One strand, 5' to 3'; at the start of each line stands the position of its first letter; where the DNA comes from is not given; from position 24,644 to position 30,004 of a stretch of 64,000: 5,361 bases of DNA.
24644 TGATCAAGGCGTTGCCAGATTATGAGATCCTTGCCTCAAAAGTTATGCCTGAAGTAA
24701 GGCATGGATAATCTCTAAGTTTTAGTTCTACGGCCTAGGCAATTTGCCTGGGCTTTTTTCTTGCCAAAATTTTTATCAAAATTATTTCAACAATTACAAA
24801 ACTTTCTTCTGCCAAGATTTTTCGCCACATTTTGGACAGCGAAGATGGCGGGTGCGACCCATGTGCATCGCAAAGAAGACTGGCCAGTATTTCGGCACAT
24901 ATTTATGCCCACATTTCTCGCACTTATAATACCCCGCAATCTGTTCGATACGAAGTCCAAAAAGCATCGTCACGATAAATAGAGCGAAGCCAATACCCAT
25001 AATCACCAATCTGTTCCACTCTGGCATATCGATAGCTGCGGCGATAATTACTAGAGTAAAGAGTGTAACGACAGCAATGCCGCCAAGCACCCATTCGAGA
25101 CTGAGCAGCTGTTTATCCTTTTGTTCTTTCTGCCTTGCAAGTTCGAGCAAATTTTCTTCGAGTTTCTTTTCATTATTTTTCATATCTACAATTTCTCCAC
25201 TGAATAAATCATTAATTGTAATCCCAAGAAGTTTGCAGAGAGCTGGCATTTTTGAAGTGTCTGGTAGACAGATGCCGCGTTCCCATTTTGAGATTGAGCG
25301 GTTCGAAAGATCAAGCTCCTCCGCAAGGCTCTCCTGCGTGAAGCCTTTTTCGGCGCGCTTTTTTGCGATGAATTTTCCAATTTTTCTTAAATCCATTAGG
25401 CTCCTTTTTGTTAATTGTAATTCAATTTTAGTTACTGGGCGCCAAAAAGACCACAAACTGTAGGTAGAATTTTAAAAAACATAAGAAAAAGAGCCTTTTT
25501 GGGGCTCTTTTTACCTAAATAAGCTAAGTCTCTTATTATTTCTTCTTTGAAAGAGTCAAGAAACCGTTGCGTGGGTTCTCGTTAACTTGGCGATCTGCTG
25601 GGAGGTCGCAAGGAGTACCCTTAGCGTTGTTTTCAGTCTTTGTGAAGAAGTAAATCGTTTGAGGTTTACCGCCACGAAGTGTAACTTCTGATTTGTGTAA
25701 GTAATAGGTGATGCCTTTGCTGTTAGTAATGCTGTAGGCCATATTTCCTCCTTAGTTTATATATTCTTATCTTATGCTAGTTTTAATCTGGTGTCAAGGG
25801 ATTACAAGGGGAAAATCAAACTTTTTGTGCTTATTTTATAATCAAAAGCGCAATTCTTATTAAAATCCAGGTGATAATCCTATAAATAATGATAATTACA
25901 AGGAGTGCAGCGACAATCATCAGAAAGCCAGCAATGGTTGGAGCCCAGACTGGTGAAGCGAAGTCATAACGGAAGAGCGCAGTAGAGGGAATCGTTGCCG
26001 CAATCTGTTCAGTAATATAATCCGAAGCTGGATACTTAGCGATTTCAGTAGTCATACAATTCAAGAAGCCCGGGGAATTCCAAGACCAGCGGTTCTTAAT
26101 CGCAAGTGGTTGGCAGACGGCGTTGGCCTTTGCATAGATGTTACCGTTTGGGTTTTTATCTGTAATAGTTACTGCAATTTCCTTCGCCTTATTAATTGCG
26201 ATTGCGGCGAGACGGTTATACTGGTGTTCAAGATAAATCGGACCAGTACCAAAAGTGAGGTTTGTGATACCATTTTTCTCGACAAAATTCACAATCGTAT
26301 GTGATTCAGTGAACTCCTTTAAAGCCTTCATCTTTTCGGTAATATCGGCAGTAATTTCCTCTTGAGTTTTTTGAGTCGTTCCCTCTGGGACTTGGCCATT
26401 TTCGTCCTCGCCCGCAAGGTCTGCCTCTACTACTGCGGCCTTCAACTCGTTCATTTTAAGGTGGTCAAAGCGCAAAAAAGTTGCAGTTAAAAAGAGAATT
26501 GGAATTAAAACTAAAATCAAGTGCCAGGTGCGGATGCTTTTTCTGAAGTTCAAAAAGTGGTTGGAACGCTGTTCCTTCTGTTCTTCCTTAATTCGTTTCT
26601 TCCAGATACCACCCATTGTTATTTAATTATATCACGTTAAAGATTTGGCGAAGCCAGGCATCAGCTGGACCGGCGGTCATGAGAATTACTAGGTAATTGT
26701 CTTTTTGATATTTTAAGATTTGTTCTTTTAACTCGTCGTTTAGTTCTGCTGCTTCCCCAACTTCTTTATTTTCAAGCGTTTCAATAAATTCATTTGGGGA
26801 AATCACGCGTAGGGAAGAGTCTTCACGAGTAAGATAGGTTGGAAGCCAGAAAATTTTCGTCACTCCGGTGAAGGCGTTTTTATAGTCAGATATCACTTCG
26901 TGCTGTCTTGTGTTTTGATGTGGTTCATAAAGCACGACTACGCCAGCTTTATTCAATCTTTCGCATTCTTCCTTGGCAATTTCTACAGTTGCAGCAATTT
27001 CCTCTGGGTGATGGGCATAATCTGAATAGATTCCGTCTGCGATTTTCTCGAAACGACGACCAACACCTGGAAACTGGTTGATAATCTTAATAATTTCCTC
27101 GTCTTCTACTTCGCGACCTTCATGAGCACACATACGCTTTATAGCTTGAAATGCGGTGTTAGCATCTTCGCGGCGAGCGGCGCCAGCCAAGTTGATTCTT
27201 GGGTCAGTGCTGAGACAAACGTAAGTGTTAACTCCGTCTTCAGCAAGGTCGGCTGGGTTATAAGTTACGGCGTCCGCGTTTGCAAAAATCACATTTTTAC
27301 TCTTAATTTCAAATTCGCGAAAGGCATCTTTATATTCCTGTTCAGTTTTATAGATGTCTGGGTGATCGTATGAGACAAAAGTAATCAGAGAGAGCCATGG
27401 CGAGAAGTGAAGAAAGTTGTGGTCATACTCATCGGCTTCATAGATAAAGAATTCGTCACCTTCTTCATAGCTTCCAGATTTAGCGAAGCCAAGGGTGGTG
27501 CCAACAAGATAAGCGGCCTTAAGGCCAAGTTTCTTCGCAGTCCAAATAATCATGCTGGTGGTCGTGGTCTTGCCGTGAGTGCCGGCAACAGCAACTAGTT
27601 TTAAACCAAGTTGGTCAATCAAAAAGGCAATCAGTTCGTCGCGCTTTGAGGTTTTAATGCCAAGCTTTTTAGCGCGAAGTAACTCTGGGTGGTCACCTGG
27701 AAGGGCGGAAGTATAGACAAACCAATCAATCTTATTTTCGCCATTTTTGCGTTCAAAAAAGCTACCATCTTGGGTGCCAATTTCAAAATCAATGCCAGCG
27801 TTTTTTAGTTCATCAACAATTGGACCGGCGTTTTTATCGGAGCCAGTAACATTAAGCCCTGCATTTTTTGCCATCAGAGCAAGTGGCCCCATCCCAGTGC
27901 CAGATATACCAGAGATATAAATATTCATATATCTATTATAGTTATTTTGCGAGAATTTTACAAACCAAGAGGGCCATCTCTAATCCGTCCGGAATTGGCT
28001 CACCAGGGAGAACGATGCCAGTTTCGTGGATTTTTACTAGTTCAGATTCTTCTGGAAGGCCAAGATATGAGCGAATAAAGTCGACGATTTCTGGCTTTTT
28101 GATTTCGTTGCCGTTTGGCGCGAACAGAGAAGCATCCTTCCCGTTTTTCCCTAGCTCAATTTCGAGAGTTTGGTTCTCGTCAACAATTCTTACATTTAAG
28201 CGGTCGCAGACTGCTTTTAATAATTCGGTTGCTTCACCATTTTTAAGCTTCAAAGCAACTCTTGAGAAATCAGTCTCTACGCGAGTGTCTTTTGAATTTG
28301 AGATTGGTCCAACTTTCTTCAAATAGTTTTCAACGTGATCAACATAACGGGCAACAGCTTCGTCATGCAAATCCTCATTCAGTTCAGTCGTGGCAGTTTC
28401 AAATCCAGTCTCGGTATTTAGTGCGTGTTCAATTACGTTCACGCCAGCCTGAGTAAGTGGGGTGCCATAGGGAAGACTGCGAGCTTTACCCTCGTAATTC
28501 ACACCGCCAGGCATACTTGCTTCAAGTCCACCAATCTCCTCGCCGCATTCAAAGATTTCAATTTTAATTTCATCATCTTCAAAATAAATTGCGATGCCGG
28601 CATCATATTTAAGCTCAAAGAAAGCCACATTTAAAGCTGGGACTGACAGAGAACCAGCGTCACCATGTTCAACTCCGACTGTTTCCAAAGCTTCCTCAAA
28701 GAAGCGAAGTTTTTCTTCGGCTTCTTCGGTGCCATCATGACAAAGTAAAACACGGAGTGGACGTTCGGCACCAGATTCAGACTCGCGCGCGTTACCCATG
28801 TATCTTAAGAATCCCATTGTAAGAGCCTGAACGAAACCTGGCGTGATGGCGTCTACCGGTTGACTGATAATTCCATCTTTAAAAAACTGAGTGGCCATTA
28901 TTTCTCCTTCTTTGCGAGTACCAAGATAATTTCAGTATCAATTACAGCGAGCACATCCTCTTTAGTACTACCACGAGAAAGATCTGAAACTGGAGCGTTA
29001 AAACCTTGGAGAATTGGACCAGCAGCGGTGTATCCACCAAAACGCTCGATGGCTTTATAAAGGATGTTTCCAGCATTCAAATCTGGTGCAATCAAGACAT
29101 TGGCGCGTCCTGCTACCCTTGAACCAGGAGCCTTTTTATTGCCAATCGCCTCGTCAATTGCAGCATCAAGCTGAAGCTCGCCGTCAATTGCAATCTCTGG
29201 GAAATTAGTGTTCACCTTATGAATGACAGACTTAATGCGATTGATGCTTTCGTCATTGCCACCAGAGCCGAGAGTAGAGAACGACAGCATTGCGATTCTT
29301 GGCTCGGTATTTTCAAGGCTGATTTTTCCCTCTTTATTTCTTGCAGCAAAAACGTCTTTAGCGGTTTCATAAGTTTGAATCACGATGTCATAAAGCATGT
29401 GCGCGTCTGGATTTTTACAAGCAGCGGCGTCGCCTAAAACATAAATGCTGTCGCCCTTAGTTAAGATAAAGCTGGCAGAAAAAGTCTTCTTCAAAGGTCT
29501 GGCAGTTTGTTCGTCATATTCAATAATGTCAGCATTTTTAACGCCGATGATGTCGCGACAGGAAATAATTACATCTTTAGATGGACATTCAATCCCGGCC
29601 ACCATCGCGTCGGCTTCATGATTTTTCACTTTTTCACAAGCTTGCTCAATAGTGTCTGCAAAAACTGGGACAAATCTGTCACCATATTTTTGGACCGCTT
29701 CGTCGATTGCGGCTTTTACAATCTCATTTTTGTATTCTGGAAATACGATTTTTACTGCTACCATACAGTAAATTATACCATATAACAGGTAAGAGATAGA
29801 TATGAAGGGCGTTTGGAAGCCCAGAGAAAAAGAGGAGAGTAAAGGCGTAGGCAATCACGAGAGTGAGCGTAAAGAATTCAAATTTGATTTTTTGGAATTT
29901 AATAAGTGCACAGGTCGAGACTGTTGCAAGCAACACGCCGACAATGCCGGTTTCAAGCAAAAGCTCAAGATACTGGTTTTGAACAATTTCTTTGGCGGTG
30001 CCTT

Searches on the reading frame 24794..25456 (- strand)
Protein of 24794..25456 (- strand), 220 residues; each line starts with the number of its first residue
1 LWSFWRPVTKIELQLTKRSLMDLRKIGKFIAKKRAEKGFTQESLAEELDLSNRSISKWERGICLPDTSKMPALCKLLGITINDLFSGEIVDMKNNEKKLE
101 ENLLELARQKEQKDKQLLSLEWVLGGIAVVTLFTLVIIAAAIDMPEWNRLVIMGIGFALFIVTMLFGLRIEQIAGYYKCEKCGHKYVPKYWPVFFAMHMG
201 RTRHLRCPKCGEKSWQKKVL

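Call 8: search_protein_families(library=pfam, proteins=[window:24794-25456:-], max_evalue=0.001)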
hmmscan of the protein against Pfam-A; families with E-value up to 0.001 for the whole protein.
window:24794-25456:- (220 aa): 5 families
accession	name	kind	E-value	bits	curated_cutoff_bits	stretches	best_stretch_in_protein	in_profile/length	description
PF01381.28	HTH_3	-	6.4e-12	45.8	23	1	30-84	1-55/55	Helix-turn-helix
PF12844.13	HTH_19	-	3.7e-11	43.2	30.2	1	27-88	1-62/64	Helix-turn-helix domain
PF13560.12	HTH_31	-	3.7e-07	30.8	27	1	31-80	7-57/64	Helix-turn-helix domain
PF13443.12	HTH_26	-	1.6e-05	25.5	22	1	33-86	5-59/63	Cro/C1-type HTH DNA-binding domain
PF09723.15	Zn_ribbon_8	-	0.00027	21.3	34.4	1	177-217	6-39/41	Zinc ribbon domain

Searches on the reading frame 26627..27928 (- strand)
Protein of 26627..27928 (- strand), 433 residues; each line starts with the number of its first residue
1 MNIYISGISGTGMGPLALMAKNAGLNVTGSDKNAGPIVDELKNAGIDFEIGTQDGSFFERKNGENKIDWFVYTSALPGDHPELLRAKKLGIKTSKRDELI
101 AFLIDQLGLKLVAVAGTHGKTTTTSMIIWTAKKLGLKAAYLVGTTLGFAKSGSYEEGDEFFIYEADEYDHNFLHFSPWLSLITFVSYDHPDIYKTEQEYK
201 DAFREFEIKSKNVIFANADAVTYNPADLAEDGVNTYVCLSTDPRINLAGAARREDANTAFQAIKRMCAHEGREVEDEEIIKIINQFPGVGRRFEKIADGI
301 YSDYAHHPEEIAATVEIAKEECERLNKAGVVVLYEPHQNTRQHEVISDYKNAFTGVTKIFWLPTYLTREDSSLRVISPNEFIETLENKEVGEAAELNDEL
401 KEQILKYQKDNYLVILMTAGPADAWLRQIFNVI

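Call 8: search_protein_families(library=pfam, proteins=[window:26627-27928:-], max_evalue=0.001)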
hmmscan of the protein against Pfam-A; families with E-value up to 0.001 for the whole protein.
window:26627-27928:- (433 aa): 3 families
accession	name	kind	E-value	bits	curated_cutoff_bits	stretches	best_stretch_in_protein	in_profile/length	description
PF01225.30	Mur_ligase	-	1.2e-14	54.8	21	1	3-105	2-92/95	Mur ligase family, catalytic domain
PF08245.18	Mur_ligase_M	-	2.6e-10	41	24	1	114-223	1-130/200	Mur ligase middle domain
PF02875.26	Mur_ligase_C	-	3.7e-06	28.2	28.4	1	291-419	1-126/127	Mur ligase, glutamate ligase domain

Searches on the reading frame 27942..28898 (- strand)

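Call 8: search_protein_families(library=pfam, proteins=[window:27942-28898:-], max_evalue=0.001)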
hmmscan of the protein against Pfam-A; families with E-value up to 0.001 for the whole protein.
window:27942-28898:- (318 aa): 1 family
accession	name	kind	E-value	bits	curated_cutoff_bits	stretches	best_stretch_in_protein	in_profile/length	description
PF02878.22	PGM_PMM_I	-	5.9e-07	29.7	22.5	1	6-105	5-98/138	Phosphoglucomutase/phosphomannomutase, alpha/beta/alpha domain I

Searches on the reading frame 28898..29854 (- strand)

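Call 8: search_protein_families(library=pfam, proteins=[window:28898-29854:-], max_evalue=0.001)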
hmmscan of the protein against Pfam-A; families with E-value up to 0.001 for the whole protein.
window:28898-29854:- (318 aa): 1 family
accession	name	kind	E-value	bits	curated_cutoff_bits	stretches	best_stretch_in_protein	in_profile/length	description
PF01515.24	PTA_PTB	-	1.5e-56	192.6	24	1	66-305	102-315/319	Phosphate acetyl/butaryl transferase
